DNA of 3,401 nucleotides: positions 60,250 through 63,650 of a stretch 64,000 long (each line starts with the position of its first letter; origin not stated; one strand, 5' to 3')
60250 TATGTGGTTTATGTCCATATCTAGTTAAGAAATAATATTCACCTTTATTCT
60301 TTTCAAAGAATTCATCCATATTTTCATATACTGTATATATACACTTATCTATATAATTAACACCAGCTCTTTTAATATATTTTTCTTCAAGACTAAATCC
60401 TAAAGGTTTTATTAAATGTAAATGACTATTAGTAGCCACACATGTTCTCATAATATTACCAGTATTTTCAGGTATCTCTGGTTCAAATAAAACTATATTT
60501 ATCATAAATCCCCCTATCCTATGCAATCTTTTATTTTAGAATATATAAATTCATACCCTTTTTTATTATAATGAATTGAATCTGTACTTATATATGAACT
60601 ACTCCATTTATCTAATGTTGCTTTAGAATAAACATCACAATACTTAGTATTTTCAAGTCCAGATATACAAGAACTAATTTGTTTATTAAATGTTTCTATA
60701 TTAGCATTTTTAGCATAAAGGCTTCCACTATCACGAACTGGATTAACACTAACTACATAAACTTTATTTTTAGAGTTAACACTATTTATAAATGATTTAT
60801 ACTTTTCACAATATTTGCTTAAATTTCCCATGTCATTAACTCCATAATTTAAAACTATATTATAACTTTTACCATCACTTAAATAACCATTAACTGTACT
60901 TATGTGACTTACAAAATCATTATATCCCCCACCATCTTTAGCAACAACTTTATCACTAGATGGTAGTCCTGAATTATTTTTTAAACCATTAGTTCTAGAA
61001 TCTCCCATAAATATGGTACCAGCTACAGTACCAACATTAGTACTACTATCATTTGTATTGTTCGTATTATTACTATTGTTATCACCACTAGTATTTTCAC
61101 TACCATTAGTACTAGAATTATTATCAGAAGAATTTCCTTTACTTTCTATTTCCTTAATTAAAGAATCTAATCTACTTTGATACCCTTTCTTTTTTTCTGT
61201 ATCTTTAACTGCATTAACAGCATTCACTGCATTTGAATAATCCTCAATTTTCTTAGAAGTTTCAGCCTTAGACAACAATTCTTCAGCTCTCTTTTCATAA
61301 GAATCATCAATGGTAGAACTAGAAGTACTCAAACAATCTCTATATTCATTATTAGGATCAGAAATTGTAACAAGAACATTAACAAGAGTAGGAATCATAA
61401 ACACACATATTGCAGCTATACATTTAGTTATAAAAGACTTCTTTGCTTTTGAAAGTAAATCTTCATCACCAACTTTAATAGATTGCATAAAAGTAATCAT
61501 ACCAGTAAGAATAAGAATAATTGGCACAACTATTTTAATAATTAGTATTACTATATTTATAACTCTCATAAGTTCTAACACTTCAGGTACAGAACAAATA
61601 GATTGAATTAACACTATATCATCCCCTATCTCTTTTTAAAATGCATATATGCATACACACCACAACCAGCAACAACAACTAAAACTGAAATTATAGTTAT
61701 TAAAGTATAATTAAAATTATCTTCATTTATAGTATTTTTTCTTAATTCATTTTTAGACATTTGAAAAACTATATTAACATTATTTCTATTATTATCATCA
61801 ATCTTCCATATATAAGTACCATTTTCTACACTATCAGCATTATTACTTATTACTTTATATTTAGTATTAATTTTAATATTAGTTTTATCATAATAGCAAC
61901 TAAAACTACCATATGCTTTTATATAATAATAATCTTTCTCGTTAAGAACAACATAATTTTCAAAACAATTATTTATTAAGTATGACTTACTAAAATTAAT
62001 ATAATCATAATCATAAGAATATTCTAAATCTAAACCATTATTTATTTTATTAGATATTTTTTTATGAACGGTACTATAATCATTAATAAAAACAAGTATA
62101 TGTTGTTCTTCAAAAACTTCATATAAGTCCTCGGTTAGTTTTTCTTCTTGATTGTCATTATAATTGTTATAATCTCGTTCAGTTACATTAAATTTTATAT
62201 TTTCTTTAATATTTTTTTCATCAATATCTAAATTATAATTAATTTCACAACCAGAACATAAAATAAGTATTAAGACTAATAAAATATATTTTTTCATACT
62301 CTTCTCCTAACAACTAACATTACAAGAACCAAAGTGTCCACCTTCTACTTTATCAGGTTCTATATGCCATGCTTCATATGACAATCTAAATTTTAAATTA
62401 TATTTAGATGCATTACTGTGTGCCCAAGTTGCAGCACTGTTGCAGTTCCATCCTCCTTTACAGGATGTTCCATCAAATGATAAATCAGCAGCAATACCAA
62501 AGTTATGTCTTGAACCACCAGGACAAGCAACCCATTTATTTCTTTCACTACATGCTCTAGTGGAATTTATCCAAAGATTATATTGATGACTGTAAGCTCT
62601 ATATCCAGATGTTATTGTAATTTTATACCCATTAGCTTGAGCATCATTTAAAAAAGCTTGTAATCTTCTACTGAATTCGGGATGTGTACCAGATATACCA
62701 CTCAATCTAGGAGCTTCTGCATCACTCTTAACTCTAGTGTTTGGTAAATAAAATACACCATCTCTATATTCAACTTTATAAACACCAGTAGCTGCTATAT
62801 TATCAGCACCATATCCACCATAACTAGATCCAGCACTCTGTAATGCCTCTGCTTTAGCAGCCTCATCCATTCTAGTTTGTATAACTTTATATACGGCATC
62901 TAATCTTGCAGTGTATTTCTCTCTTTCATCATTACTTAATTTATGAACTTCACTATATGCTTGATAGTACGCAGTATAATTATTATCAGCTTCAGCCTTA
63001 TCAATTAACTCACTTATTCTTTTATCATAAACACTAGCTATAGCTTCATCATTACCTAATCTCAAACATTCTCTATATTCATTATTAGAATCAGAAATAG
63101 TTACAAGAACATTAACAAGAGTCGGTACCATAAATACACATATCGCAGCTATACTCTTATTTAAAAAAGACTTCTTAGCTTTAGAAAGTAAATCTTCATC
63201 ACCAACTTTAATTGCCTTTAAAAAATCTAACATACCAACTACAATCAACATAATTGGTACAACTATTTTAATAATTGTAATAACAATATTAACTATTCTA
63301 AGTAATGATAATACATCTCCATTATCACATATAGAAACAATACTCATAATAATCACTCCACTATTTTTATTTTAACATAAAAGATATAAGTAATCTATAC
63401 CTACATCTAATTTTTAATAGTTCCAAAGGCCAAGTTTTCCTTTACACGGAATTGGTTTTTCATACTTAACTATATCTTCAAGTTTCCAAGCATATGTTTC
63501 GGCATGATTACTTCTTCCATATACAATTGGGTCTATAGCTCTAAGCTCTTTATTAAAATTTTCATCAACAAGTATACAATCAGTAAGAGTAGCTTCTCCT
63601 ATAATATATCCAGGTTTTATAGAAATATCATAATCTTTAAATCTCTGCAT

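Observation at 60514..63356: Operon of two pilin-like 2-TM + peptidoglycan-hydrolase-domain fusion genes flanking a lipoprotein, with a third paralogue at 9.1 kb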

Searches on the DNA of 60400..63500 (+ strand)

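Call 9: search_dna_similar(query=window:60400-63500:+, collection=phages, mode=distant)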
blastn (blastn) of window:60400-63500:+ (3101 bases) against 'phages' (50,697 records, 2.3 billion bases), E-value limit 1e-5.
Records with a match: 4; places in all: 4; records where one place covers at least 80% of the query: 0.
Best place of each record, by identity: 60-80% 4.
By first word of the organism name: Enterococcus 2; Staphylococcus 2.
By host as written in the record: Staphylococcus aureus 2; - 1; Enterococcus faecalis 1.
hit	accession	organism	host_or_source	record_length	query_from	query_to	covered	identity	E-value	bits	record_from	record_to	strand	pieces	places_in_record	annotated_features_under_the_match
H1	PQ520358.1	Enterococcus phage IME_EF3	-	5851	1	99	3%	76.8%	2e-10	76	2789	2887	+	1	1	record has no annotation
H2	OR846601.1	Enterococcus phage Efs 1-1-1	Enterococcus faecalis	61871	1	99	3%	76.8%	2e-10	76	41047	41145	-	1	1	record has no annotation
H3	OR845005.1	Staphylococcus phage SA 1306 Kay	Staphylococcus aureus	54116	5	99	3%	75.8%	2e-8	69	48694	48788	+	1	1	record has no annotation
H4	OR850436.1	Staphylococcus phage SA 1298 Kay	Staphylococcus aureus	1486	5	99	3%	75.8%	2e-8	69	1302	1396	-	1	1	record has no annotation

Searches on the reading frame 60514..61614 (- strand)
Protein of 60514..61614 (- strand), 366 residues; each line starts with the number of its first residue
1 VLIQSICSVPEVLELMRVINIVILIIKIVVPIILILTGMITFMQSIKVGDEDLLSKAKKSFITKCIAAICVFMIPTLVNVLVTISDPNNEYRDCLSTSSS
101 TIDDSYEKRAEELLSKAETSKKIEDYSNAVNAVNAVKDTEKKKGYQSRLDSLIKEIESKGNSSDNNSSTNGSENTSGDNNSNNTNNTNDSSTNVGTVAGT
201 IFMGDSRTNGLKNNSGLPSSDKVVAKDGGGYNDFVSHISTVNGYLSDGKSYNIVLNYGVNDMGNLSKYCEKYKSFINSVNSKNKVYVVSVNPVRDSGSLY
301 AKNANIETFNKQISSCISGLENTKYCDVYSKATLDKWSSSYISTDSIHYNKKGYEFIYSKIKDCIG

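Call 3: search_protein_families(library=pfam, proteins=[window:60514-61614:-], max_evalue=1)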
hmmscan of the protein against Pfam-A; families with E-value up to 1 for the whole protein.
window:60514-61614:- (366 aa): 6 families
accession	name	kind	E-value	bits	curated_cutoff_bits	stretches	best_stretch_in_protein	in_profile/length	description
PF13472.12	Lipase_GDSL_2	-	7.4e-07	30.3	32.9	1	202-355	1-177/178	GDSL-like Lipase/Acylhydrolase family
PF04086.19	SRP-alpha_N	-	0.0012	19.2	25.4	1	52-194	59-183/301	Signal recognition particle, alpha subunit, N-terminal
PF06657.18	Cep57_MT_bd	-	0.024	15.5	31.3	1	120-161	28-69/77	Centrosome microtubule-binding domain of Cep57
PF00657.28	Lipase_GDSL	-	0.028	15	23.6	1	227-360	57-207/208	GDSL-like Lipase/Acylhydrolase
PF18895.5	T4SS_pilin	-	0.031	14.8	26.6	1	18-81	8-71/71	Type IV secretion system pilin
PF19556.4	PRTRC_E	-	0.09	13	26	1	103-159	111-164/175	PRTRC system protein E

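Call 12: search_protein_families(library=ncbifam, proteins=[window:60514-61614:-], max_evalue=0.1)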
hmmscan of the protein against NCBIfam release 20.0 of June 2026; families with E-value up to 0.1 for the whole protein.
window:60514-61614:- (366 aa): 3 families
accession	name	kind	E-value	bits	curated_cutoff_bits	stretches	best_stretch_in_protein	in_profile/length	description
NF047418.1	teichoic_AuxB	equivalog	0.0029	16.6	300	1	19-185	124-268/345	lipoteichoic acid stability factor AuxB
NF050013.1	HpsJ_like_A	equivalog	0.017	14.7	140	1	30-169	47-186/217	HpsJ-like protein, cyanoexosortase A-associated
NF009289.0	PRK12649.1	equivalog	0.027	12.8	1117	1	21-81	415-477/789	putative monovalent cation/H+ antiporter subunit A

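Call 60: search_solved_structures(query=window:60514-61614:-, max_evalue=0.1)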
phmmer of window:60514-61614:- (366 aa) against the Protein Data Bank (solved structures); distinct sequences matched with E-value up to 0.1: 2.
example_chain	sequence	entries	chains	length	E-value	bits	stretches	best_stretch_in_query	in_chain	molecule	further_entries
1yzf_A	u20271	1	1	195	0.021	17.2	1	249-359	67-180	lipase/acylhydrolase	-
9hcj_E0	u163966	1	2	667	0.087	15.2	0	108-192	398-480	NDC1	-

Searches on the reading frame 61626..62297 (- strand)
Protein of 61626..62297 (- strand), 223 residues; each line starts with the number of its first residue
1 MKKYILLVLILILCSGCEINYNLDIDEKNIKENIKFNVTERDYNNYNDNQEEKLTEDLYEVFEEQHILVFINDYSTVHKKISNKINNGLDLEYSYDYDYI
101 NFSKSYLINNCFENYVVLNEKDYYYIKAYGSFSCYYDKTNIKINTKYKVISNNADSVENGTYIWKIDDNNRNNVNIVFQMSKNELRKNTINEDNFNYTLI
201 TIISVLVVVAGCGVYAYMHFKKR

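Call 3: search_protein_families(library=pfam, proteins=[window:61626-62297:-], max_evalue=1)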
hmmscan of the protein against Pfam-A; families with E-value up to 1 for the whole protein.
window:61626-62297:- (223 aa): 2 families
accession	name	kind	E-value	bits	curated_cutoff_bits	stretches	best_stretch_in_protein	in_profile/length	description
PF20381.4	Rv1476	-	0.068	13.4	26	1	189-220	116-147/156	Membrane protein Rv1476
PF16502.10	DUF5059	-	0.25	10.5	25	1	36-77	372-412/619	Domain of unknown function (DUF5059)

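Call 12: search_protein_families(library=ncbifam, proteins=[window:61626-62297:-], max_evalue=0.1)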
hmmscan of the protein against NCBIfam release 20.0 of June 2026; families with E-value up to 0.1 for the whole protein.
window:61626-62297:- (223 aa): 3 families
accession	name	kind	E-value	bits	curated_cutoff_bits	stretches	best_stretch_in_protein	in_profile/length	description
NF058647.1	lipo_LytA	equivalog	0.0054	16.9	110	0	1-84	1-64/107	acidic lipoprotein LytA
NF038215.1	acineto_lipo_PV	hypoth_equivalog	0.069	12.9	33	0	4-22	5-23/55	NF038215 family lipoprotein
TIGR03352.1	VI_chp_3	equivalog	0.072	12.8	31.6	0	2-60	1-56/147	type VI secretion system lipoprotein TssJ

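Call 45: find_homologous_proteins(query=window:61626-62297:-, max_evalue=0.001)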
Query window:61626-62297:- (223 aa): 11 proteins with E <= 0.001 among 273 candidates.
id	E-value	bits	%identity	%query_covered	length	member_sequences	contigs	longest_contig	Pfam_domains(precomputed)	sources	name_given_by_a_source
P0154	6.1e-136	469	99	100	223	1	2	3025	-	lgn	-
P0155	3.1e-135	467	98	100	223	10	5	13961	-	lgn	-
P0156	8.4e-135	465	98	100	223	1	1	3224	-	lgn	-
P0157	4.0e-133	460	97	100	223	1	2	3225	-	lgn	-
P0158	8.0e-104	364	78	100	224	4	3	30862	-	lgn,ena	-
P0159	1.8e-75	271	97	60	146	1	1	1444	-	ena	-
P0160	7.0e-71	256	64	83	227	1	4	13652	-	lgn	-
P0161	1.8e-59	219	51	90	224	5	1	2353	-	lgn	-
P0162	9.1e-21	93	34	83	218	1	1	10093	-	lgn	-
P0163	1.0e-16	79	35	82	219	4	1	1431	-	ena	-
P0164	5.9e-13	67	31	77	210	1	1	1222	-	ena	-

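Call 46: find_encoding_contigs(protein=P0162, flank=10000, max_places=3)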
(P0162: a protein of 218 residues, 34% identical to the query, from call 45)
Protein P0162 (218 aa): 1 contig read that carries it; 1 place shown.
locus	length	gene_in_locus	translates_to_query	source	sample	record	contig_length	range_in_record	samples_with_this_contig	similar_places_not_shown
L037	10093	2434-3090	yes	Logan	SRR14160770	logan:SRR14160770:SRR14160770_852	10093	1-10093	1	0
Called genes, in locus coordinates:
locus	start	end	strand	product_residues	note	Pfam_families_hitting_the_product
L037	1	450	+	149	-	?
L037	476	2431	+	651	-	PF05257:CHAP (weak)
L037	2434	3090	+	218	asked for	-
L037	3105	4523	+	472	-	PF01551:Peptidase_M23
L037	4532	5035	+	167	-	-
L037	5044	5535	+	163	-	-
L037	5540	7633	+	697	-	PF02534:T4SS-DNA_transf, PF10412:TrwB_AAD_bind, PF01935:DUF87 (faint), PF12696:TraG-D_C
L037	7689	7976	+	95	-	PF00581:Rhodanese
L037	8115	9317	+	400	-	PF13173:AAA_14, PF13635:DUF4143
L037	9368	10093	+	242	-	?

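Call 47: find_encoding_contigs(protein=P0160, flank=10000, max_places=3)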
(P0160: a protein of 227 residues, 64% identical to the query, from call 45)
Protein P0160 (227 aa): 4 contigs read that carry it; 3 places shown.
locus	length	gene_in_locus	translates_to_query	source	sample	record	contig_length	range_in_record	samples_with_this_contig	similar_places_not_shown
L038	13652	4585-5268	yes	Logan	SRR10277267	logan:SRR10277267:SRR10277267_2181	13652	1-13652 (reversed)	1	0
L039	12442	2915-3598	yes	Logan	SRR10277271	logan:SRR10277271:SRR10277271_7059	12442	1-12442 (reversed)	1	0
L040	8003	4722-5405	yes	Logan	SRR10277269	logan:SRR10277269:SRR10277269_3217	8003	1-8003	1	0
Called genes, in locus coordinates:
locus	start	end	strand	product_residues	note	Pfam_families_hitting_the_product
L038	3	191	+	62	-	?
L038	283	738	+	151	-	-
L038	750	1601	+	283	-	PF00892:EamA (weak)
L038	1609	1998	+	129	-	PF04266:ASCH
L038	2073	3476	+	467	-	PF00224:PK, PF03328:HpcH_HpaI (weak), PF02887:PK_C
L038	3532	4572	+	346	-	PF02557:VanY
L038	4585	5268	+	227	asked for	-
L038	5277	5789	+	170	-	PF00588:SpoU_methylase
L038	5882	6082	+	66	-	PF01192:RNA_pol_Rpb6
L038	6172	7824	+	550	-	PF12706:Lactamase_B_2, PF22505:RNase_J_b_CASP, PF17770:RNase_J_C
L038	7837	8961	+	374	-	PF00266:Aminotran_5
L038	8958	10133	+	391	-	PF22025:ThiI_fer, PF02926:THUMP, PF02568:ThiI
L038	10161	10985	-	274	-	-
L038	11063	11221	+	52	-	-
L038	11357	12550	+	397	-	PF00871:Acetate_kinase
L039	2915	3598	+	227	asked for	-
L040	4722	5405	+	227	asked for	-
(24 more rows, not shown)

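Call 48: find_encoding_contigs(protein=P0158, flank=10000, max_places=3)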
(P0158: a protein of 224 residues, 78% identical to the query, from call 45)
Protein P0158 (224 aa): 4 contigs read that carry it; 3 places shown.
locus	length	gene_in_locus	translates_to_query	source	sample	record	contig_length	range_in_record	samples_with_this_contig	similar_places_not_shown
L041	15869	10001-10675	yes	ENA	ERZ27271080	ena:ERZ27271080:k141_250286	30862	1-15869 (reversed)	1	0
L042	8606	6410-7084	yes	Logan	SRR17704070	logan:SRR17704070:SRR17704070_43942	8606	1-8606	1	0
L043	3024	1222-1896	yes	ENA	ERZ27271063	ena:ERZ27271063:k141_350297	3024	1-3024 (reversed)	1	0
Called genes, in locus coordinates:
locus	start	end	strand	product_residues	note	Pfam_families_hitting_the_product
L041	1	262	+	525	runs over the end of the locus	PF13531:SBP_bac_11, PF00092:VWA, PF13519:VWA_2 (weak), PF13768:VWA_3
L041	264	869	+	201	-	PF10112:Halogen_Hydrol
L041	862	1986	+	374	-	-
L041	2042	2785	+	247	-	PF02661:Fic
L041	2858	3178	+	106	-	-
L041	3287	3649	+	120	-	PF12840:HTH_20 (weak), PF01022:HTH_5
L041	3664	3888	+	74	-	PF00403:HMA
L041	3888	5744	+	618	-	PF00122:E1-E2_ATPase, PF00702:Hydrolase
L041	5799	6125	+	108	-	PF04266:ASCH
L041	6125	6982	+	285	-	PF00892:EamA (weak)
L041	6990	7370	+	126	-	-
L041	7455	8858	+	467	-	PF00224:PK, PF03328:HpcH_HpaI (weak), PF02887:PK_C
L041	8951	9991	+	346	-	PF02557:VanY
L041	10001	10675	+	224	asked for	-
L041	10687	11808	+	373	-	PF13472:Lipase_GDSL_2 (weak)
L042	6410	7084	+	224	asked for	-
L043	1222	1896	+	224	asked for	-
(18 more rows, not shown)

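Call 62: predict_structure(alignment_id=A6)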
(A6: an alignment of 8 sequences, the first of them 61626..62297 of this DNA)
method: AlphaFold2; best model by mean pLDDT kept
length: 223 residues; sequences in the alignment: 8
mean_pLDDT: 79.1   pTM: 0.68
mean pLDDT of the five models: 79.1, 73.5, 73.5, 73.5, 73.1
residues with pLDDT >= 90: 73; 70-90: 100; 50-70: 28; < 50: 22
segments of 3 or more residues with pLDDT < 50: 1-16, 189-194
pLDDT, mean of each block of 10 residues (from residue 1): 34 50 88 85 66 63 76 84 82 89 88 91 93 79 93 94 92 94 74 59 89 84 63
secondary structure, 60 per line:
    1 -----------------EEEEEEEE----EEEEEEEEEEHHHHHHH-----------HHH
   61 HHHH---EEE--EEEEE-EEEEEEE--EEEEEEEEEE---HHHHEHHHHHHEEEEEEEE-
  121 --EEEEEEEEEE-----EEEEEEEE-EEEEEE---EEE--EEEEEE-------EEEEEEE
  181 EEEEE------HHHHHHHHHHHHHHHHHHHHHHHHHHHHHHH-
elements in order: E18-25 E30-39 H40-46 H58-64 E68-70 E73-77 E79-85 E88-97 H101-104 H106-111 E112-119 E123-132 E138-145 E147-152 E156-158 E161-166 E174-185 H192-222
